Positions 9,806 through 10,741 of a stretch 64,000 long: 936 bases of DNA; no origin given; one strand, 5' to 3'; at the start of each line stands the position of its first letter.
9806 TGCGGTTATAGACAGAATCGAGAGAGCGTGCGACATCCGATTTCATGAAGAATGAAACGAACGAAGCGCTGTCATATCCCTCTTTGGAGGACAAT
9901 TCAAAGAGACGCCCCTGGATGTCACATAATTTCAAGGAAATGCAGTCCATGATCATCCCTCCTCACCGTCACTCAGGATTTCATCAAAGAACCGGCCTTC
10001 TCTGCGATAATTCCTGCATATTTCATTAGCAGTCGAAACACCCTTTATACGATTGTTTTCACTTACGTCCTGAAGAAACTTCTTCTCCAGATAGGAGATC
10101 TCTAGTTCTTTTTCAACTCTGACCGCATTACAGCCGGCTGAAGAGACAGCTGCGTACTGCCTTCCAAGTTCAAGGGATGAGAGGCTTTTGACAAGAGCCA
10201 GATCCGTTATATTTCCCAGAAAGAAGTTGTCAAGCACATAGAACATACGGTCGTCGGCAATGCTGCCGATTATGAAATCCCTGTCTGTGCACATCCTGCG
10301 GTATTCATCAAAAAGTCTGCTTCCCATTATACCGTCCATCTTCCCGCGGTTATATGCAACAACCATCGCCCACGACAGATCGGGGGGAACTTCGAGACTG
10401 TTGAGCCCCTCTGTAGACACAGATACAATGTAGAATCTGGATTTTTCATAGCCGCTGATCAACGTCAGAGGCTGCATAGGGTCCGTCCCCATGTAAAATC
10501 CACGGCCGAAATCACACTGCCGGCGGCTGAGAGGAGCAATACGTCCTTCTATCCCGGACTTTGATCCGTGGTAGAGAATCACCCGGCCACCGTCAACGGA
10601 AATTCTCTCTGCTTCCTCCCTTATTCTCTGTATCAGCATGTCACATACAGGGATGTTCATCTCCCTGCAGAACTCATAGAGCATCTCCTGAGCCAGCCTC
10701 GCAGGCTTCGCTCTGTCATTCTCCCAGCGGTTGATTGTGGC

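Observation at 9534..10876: XRE-HTH fused to a DUF3990-like domain with a PARP-like HGS / GxGFY signature, plus an overlapping partner gene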

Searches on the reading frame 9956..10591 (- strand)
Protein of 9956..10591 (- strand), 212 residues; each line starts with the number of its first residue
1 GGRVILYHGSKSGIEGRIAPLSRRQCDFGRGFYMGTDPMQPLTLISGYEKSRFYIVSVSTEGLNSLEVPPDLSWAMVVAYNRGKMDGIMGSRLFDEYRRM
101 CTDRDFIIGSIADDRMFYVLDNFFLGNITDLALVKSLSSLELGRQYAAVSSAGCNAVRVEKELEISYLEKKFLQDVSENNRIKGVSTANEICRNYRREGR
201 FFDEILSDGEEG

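Call 24: search_protein_representatives(protein=window:9956-10591:-)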
Query: 212 residues. Proteins with E-value up to 0.001 (for the whole library): 882; up to 1e-10: 509; up to 1e-30: 73. The best 150 are listed.
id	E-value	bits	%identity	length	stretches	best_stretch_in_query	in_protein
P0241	2.6e-86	305.3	64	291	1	2-207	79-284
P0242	6.1e-84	297.6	61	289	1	2-209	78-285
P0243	3.9e-71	255.7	58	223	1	2-207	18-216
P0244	3.7e-70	252.6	54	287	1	5-208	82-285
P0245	3.3e-67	242.9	51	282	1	3-209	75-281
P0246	3.9e-58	213.3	49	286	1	6-208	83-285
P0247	6.1e-58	212.6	46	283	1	4-209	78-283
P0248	1.3e-57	211.5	47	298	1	3-209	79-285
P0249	5.5e-56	206.3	46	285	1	4-209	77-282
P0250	1.2e-55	205.2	53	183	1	34-208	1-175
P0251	1.3e-55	205.1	46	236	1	3-207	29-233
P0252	1.3e-53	198.6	47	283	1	2-207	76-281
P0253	9.3e-53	195.7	47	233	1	2-208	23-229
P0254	9.4e-52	192.4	48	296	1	2-207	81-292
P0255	8.6e-51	189.3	48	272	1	21-210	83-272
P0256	1.8e-50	188.2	44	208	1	6-209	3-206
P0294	8.4e-34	133.8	34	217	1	4-208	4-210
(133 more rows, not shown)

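Call 35: predict_structure(alignment_id=A3)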
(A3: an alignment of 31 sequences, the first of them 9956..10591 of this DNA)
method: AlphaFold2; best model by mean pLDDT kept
length: 212 residues; sequences in the alignment: 31
mean_pLDDT: 74.1   pTM: 0.71
mean pLDDT of the five models: 74.1, 73.7, 69.4, 66.5, 66.4
residues with pLDDT >= 90: 8; 70-90: 134; 50-70: 57; < 50: 13
segments of 3 or more residues with pLDDT < 50: 20-28
pLDDT, mean of each block of 10 residues (from residue 1): 79 61 46 70 58 84 88 81 80 87 85 68 79 73 78 85 82 74 66 65 74 41
secondary structure, 60 per line:
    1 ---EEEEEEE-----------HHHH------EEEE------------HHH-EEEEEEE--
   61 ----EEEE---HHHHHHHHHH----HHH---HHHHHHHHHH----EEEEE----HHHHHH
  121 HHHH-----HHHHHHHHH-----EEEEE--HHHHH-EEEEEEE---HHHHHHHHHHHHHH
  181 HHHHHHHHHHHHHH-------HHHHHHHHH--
elements in order: E4-10 H22-25 E32-35 E52-58 E65-68 H72-81 H92-101 E106-110 H115-124 H130-138 E144-148 H151-155 E157-163 H167-194 H202-210

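Call 38: fold_search(model_id=the predicted structure, library=pdb)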
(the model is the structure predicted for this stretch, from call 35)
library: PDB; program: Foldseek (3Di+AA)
matches with E <= 10: 92; with E <= 0.001: 0
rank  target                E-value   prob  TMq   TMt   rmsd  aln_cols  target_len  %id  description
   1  9k3a_B                1.0e-03  0.90  0.29  0.08  18.6       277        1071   11  Cyanophage A4 pre-ejectosome with C1 symmetry (released 2025-04-09)
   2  7rb4                  1.4e-02  0.69  0.34  0.15  13.4       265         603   10  Crystal structure of Peptono Toxin, a diphtheria toxin homolog, from Seinonella peptonophila (released 2022-04-20)
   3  9qe9_B                1.3e-01  0.33  0.30  0.34   9.5       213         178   10  Catalytic domain of Streptomyces Antiquus Insecticidal Protein (SAIP) from Streptomyces klenkii (released 2026-03-11)
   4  3n2s_A                9.7e-01  0.02  0.14  0.13  21.1       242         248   12  Structure of NfrA1 nitroreductase from B. subtilis (released 2010-09-15)
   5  4uuo                  1.5e+00  0.04  0.16  0.12  15.2       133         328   17  Apo Trichomonas vaginalis malate dehydrogenase (released 2015-08-12)
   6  6ydp_BC               1.6e+00  0.01  0.11  0.04  24.2       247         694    6  55S mammalian mitochondrial ribosome with mtEFG1 and P site fMet-tRNAMet (POST) (released 2020-07-15)
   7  9lik_B                1.7e+00  0.02  0.12  0.08  13.9       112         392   12  Crystal structure of the C-tagged I7L protease from monkeypox virus (released 2025-04-16)
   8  7qx0_C                1.9e+00  0.03  0.20  0.13  10.5       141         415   15  Transaminase Structure of Plurienzyme (Tr2E2) in complex with PLP (released 2023-08-16)
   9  7clz_A                2.1e+00  0.02  0.11  0.08  10.3        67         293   18  Crystal structure of Alp1U W187F/Y247F in complex with fluostatin C (released 2020-10-07)
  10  8z7k_B                2.1e+00  0.01  0.07  0.10  13.5        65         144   17  Crystal structure of Hemolysin co-regulated protein 1 (Hcp1) VariantB from Burkholderia pseudomallei (released 2024-12-25)
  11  3kr9                  2.4e+00  0.02  0.15  0.14  13.1       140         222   10  Crystal structure of Streptococcus pneumoniae Sp1610, a putative tRNA (m1A22) methyltransferase (released 2009-12-22)
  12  6wxp_C                2.9e+00  0.02  0.13  0.17  16.3       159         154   12  De novo TIM barrel-ferredoxin fold fusion homodimer with 4-glutamate centre TFD-EE (released 2020-11-25)
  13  6snu_C                3.2e+00  0.03  0.15  0.09   7.2        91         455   10  Crystal structure of the W60C mutant of the (S)-selective transaminase from Chromobacterium violaceum (released 2019-10-09)
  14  3euc_B                3.2e+00  0.02  0.15  0.10   7.3        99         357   10  Crystal structure of histidinol-phosphate aminotransferase (YP_297314.1) from RALSTONIA EUTROPHA JMP134 at 2.05 A reso (released 2008-11-11)
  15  3p0t_A                3.2e+00  0.02  0.14  0.21  15.2       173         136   11  Crystal structure of an HIT-like protein from mycobacterium paratuberculosis (released 2010-12-08)
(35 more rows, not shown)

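Call 41: search_solved_structures(query=A4, max_evalue=10, show_alignments=3)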
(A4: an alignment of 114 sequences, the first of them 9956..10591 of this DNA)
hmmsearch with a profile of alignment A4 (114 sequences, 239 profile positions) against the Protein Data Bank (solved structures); distinct sequences matched with E-value up to 10: 1.
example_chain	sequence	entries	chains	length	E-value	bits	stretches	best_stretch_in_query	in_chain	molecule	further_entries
6nyr_A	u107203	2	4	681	0.15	14.3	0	141-165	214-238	Crov588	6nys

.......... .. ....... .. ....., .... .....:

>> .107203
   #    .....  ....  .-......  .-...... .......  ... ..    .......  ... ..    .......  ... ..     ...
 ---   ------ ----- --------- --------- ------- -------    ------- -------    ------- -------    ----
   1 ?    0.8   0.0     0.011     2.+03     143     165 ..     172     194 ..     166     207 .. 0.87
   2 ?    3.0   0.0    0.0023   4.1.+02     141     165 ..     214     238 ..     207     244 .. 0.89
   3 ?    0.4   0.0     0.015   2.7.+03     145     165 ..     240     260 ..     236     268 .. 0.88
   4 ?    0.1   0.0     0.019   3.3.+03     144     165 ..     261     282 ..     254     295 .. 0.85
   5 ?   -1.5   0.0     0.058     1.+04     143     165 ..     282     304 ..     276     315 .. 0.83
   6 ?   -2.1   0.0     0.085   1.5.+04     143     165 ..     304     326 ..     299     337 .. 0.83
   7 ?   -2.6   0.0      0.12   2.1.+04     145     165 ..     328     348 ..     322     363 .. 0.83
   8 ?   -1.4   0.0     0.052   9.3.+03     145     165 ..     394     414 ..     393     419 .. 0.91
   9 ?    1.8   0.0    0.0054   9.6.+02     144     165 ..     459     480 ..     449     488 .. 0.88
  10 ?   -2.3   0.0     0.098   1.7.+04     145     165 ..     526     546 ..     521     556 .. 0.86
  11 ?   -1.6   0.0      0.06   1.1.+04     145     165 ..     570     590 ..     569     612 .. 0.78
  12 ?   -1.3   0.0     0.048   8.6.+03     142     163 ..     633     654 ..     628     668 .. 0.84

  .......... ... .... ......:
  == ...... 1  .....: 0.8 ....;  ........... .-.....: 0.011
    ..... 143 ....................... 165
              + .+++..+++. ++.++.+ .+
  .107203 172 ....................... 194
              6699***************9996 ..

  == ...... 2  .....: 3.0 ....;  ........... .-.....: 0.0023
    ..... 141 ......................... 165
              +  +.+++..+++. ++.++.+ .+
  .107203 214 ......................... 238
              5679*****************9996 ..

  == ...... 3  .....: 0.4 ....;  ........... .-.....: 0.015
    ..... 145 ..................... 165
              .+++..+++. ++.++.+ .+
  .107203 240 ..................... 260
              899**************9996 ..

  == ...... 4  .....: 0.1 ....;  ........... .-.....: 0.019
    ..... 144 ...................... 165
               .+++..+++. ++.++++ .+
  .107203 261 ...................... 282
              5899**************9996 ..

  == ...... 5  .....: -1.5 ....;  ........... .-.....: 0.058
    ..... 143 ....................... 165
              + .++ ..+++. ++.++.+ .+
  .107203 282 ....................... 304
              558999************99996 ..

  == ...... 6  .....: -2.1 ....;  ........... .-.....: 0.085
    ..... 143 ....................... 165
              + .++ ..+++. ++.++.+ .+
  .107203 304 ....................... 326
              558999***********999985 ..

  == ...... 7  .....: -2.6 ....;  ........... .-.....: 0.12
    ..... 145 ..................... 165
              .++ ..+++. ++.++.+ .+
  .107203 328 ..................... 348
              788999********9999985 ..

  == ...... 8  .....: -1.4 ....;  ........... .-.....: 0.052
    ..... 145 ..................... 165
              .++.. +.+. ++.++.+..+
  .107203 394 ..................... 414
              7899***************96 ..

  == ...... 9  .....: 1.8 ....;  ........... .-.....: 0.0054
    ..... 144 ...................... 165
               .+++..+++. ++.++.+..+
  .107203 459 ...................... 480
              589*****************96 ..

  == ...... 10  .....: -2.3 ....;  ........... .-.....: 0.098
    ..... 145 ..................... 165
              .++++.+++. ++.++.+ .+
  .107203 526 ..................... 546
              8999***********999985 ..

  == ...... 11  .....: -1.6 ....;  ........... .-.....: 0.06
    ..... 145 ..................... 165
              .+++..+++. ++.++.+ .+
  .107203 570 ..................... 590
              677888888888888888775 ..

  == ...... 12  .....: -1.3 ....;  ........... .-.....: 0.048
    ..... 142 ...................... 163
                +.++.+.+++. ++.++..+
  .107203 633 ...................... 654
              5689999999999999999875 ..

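Call 42: search_protein_families(library=pfam, alignment_id=A4, max_evalue=1)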
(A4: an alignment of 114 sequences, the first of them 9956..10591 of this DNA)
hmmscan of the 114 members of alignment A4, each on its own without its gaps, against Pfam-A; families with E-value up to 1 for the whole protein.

A. member 1, window:9956-10591:- (212 aa): 2 families
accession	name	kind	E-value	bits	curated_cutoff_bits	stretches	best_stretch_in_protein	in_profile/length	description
PF13151.12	DUF3990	-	6.4e-24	84.8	32.2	1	5-157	2-150/152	Protein of unknown function (DUF3990)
PF08195.16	TRI9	-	0.065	13.6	25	1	64-81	9-26/43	TRI9 protein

B. families by the number of members that match (of 114 scanned): 91 families (the first 25 are shown)
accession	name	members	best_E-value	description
PF13151.12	DUF3990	114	5.2e-33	Protein of unknown function (DUF3990)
PF01381.28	HTH_3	20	1.8e-11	Helix-turn-helix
PF13560.12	HTH_31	18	4.5e-08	Helix-turn-helix domain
PF12844.13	HTH_19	16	2e-08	Helix-turn-helix domain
PF22495.2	HTH_92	11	0.00064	RsaL-like HTH domain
PF15731.11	MqsA_antitoxin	8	7.4e-06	Antitoxin component of bacterial toxin-antitoxin system, MqsA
PF13443.12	HTH_26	5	3.3e-05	Cro/C1-type HTH DNA-binding domain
PF00644.27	PARP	3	0.00012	Poly(ADP-ribose) polymerase catalytic domain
PF20432.4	Xre-like-HTH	3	0.00098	Antitoxin Xre-like helix-turn-helix domain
PF18760.7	ART-PolyVal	3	0.0091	ADP-Ribosyltransferase in polyvalent proteins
PF06265.16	YutD-like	3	0.022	Putative antitoxin YutD-like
PF13518.12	HTH_28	3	0.026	Helix-turn-helix domain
PF13545.12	HTH_Crp_2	3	0.045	Crp-like helix-turn-helix domain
PF13384.12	HTH_23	2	0.00062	Homeodomain-like domain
PF05269.17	Phage_CII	2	0.0018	Bacteriophage CII protein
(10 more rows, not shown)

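Call 48: find_encoding_contigs(protein=P0256, flank=4000, max_places=3)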
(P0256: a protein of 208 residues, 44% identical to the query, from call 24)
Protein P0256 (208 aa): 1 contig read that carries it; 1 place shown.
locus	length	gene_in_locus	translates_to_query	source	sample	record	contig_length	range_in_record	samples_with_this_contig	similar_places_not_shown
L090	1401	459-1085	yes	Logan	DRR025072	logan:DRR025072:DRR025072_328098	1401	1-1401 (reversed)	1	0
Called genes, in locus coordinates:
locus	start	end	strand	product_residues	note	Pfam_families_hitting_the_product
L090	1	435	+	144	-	?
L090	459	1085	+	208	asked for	PF13151:DUF3990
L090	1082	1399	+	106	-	?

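Call 49: find_encoding_contigs(protein=P0294, flank=4000, max_places=3)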
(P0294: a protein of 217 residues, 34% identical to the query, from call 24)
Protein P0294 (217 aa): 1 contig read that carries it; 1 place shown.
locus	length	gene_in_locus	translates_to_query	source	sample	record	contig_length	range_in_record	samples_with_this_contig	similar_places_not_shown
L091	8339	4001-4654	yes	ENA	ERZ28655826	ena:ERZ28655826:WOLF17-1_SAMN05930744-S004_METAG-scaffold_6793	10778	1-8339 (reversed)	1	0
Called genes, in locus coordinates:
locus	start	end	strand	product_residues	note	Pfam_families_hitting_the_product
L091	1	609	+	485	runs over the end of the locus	PF21922:PBP_dimer_2, PF00905:Transpeptidase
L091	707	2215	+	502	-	PF03976:PPK2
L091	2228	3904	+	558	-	PF01580:FtsK_SpoIIIE (faint), PF01935:DUF87, PF05872:HerA_C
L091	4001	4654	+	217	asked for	PF13151:DUF3990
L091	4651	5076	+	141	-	-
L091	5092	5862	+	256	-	PF01648:ACPS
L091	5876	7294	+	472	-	PF02368:Big_2 (weak), PF16403:Bact_surface_Ig-like, PF01841:Transglut_core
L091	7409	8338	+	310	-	?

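Call 54: find_related_loci(query=A4, collection=viral_contigs, flank=6000)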
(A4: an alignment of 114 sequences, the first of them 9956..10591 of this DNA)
Query A4 (212 aa) in viral_contigs; peptide patterns used: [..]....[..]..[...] (x = any residue, [..] = any of these).
16 stretches matched a pattern; 15 encode a relative of the query (tblastn E <= 1e-3); 15 distinct loci.
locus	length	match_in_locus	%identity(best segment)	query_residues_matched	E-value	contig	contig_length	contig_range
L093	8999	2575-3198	65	2-209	1e-93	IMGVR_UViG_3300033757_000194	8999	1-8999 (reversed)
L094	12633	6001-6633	48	2-212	2e-70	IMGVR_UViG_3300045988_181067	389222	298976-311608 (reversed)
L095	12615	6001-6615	48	2-206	5e-65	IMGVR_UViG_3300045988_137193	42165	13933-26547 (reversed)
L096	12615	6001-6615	48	2-206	6e-65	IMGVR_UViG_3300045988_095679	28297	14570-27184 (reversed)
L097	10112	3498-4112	48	2-206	6e-65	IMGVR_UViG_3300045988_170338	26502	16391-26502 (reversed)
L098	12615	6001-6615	48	2-206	2e-64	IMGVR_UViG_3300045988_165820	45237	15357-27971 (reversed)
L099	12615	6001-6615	48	2-206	3e-64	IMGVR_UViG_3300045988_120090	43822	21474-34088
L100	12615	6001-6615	48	2-206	3e-64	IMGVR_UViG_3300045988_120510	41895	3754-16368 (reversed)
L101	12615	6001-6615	48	2-206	3e-64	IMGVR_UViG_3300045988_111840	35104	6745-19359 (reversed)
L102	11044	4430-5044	47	2-206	6e-64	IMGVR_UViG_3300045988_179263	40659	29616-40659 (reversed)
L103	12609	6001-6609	48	4-206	1e-63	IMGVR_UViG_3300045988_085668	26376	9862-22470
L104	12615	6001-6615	47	2-206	1e-63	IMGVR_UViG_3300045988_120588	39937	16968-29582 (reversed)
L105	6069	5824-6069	54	1-82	7e-26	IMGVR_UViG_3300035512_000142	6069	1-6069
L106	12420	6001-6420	31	5-152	1e-9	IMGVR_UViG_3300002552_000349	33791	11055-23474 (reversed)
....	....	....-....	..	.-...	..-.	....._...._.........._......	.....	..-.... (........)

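Call 55: search_protein_families(library=pfam, proteins=[L091:4651-5076:+, L090:1082-1399:+], max_evalue=1)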
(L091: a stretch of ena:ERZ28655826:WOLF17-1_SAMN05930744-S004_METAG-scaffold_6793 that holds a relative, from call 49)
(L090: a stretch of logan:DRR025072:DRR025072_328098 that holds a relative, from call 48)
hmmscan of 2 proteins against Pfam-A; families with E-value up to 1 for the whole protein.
L091:4651-5076:+ (141 aa): 1 family
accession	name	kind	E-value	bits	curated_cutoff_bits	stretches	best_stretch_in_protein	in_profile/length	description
PF12668.12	DUF3791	-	0.048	14.1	25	1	116-131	36-51/60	Protein of unknown function (DUF3791)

L090:1082-1399:+ (106 aa): 2 families
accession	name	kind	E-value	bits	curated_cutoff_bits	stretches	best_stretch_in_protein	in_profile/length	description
PF18983.5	DUF5717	-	0.013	15.1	25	1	56-85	209-238/306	Family of unknown function (DUF5717)C-terminal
PF12668.12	DUF3791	-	0.054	13.9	25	1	33-64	23-54/60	Protein of unknown function (DUF3791)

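Call 64: fold_search(model_id=the predicted structure, library=viral)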
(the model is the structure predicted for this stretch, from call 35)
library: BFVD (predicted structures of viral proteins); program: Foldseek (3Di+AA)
matches with E <= 10: 97; with E <= 0.001: 2
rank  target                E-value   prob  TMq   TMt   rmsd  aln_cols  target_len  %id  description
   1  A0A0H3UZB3            1.4e-08  1.00  0.51  0.53   5.8       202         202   22  (no name in the UniProt tables at hand)
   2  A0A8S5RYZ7            1.7e-04  1.00  0.37  0.47   8.5       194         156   16  Uncharacterized protein [Myoviridae sp. ctNQV2]
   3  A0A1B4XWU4            1.7e-03  0.99  0.33  0.39   7.5       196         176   12  P domain-containing [Tenacibaculum phage pT24]
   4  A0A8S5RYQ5            1.7e-03  0.96  0.30  0.32  11.6       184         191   12  PolyVal ADP-Ribosyltransferase [Myoviridae sp. ctNQV2]
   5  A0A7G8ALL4            1.7e-03  0.95  0.30  0.35  14.0       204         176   11  (no name in the UniProt tables at hand)
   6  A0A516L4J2            2.2e-03  0.91  0.33  0.10  17.6       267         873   10  (no name in the UniProt tables at hand)
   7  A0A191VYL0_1          2.8e-03  1.00  0.33  0.08   6.1       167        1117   12  VRNAP protein [Roseobacter phage RD-1410W1-01]
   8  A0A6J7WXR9            3.8e-03  0.99  0.38  0.17   8.6       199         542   12  Uncharacterized protein [uncultured Caudovirales phage]
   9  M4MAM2                4.5e-03  1.00  0.37  0.60   4.4       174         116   11  (no name in the UniProt tables at hand)
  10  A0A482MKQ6            9.3e-03  0.98  0.36  0.54   5.6       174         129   10  Uncharacterized protein [Burkholderia phage BcepSauron]
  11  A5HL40                1.3e-02  0.84  0.39  0.08  11.7       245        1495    9  PfWMP3_26 [Phormidium phage Pf-WMP3]
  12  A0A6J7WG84            1.3e-02  0.94  0.36  0.25   7.0       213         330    9  Uncharacterized protein [uncultured Caudovirales phage]
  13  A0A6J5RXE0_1          1.5e-02  0.97  0.36  0.06   6.5       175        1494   14  Uncharacterized protein [uncultured Caudovirales phage]
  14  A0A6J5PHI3            2.0e-02  0.69  0.36  0.10  12.0       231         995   12  Uncharacterized protein [uncultured Caudovirales phage]
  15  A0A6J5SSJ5            2.3e-02  0.85  0.35  0.26   8.6       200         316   10  Uncharacterized protein [uncultured Caudovirales phage]
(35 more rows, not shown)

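Call 79: search_protein_families(library=padloc, proteins=[L091:4001-4651:+, L091:4651-5073:+], max_evalue=0.01)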
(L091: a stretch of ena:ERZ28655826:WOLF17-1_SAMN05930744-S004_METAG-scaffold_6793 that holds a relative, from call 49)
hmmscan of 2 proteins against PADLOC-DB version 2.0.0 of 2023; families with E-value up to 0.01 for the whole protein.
L091:4001-4651:+ (217 aa): 5 families
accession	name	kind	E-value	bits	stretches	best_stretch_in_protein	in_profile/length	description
PDLC04438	PDC-M13B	-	8.7e-15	53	1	5-164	2-155/158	-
PDLC04436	PDC-M13A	-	3e-11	41.4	1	102-163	94-155/159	-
PDLC04641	PDC-M42A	-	0.00012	19.9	1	1-178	1-185/215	-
PDLC04411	PDC-M10A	-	0.00026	18.7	0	1-142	1-128/156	-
PDLC04412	PDC-M10A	-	0.00027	18.7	0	8-139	5-122/152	-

L091:4651-5073:+ (141 aa): 1 family
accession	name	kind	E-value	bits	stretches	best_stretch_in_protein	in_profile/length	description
PDLC04642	PDC-M42B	-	5.5e-08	31.2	1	3-128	4-130/138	-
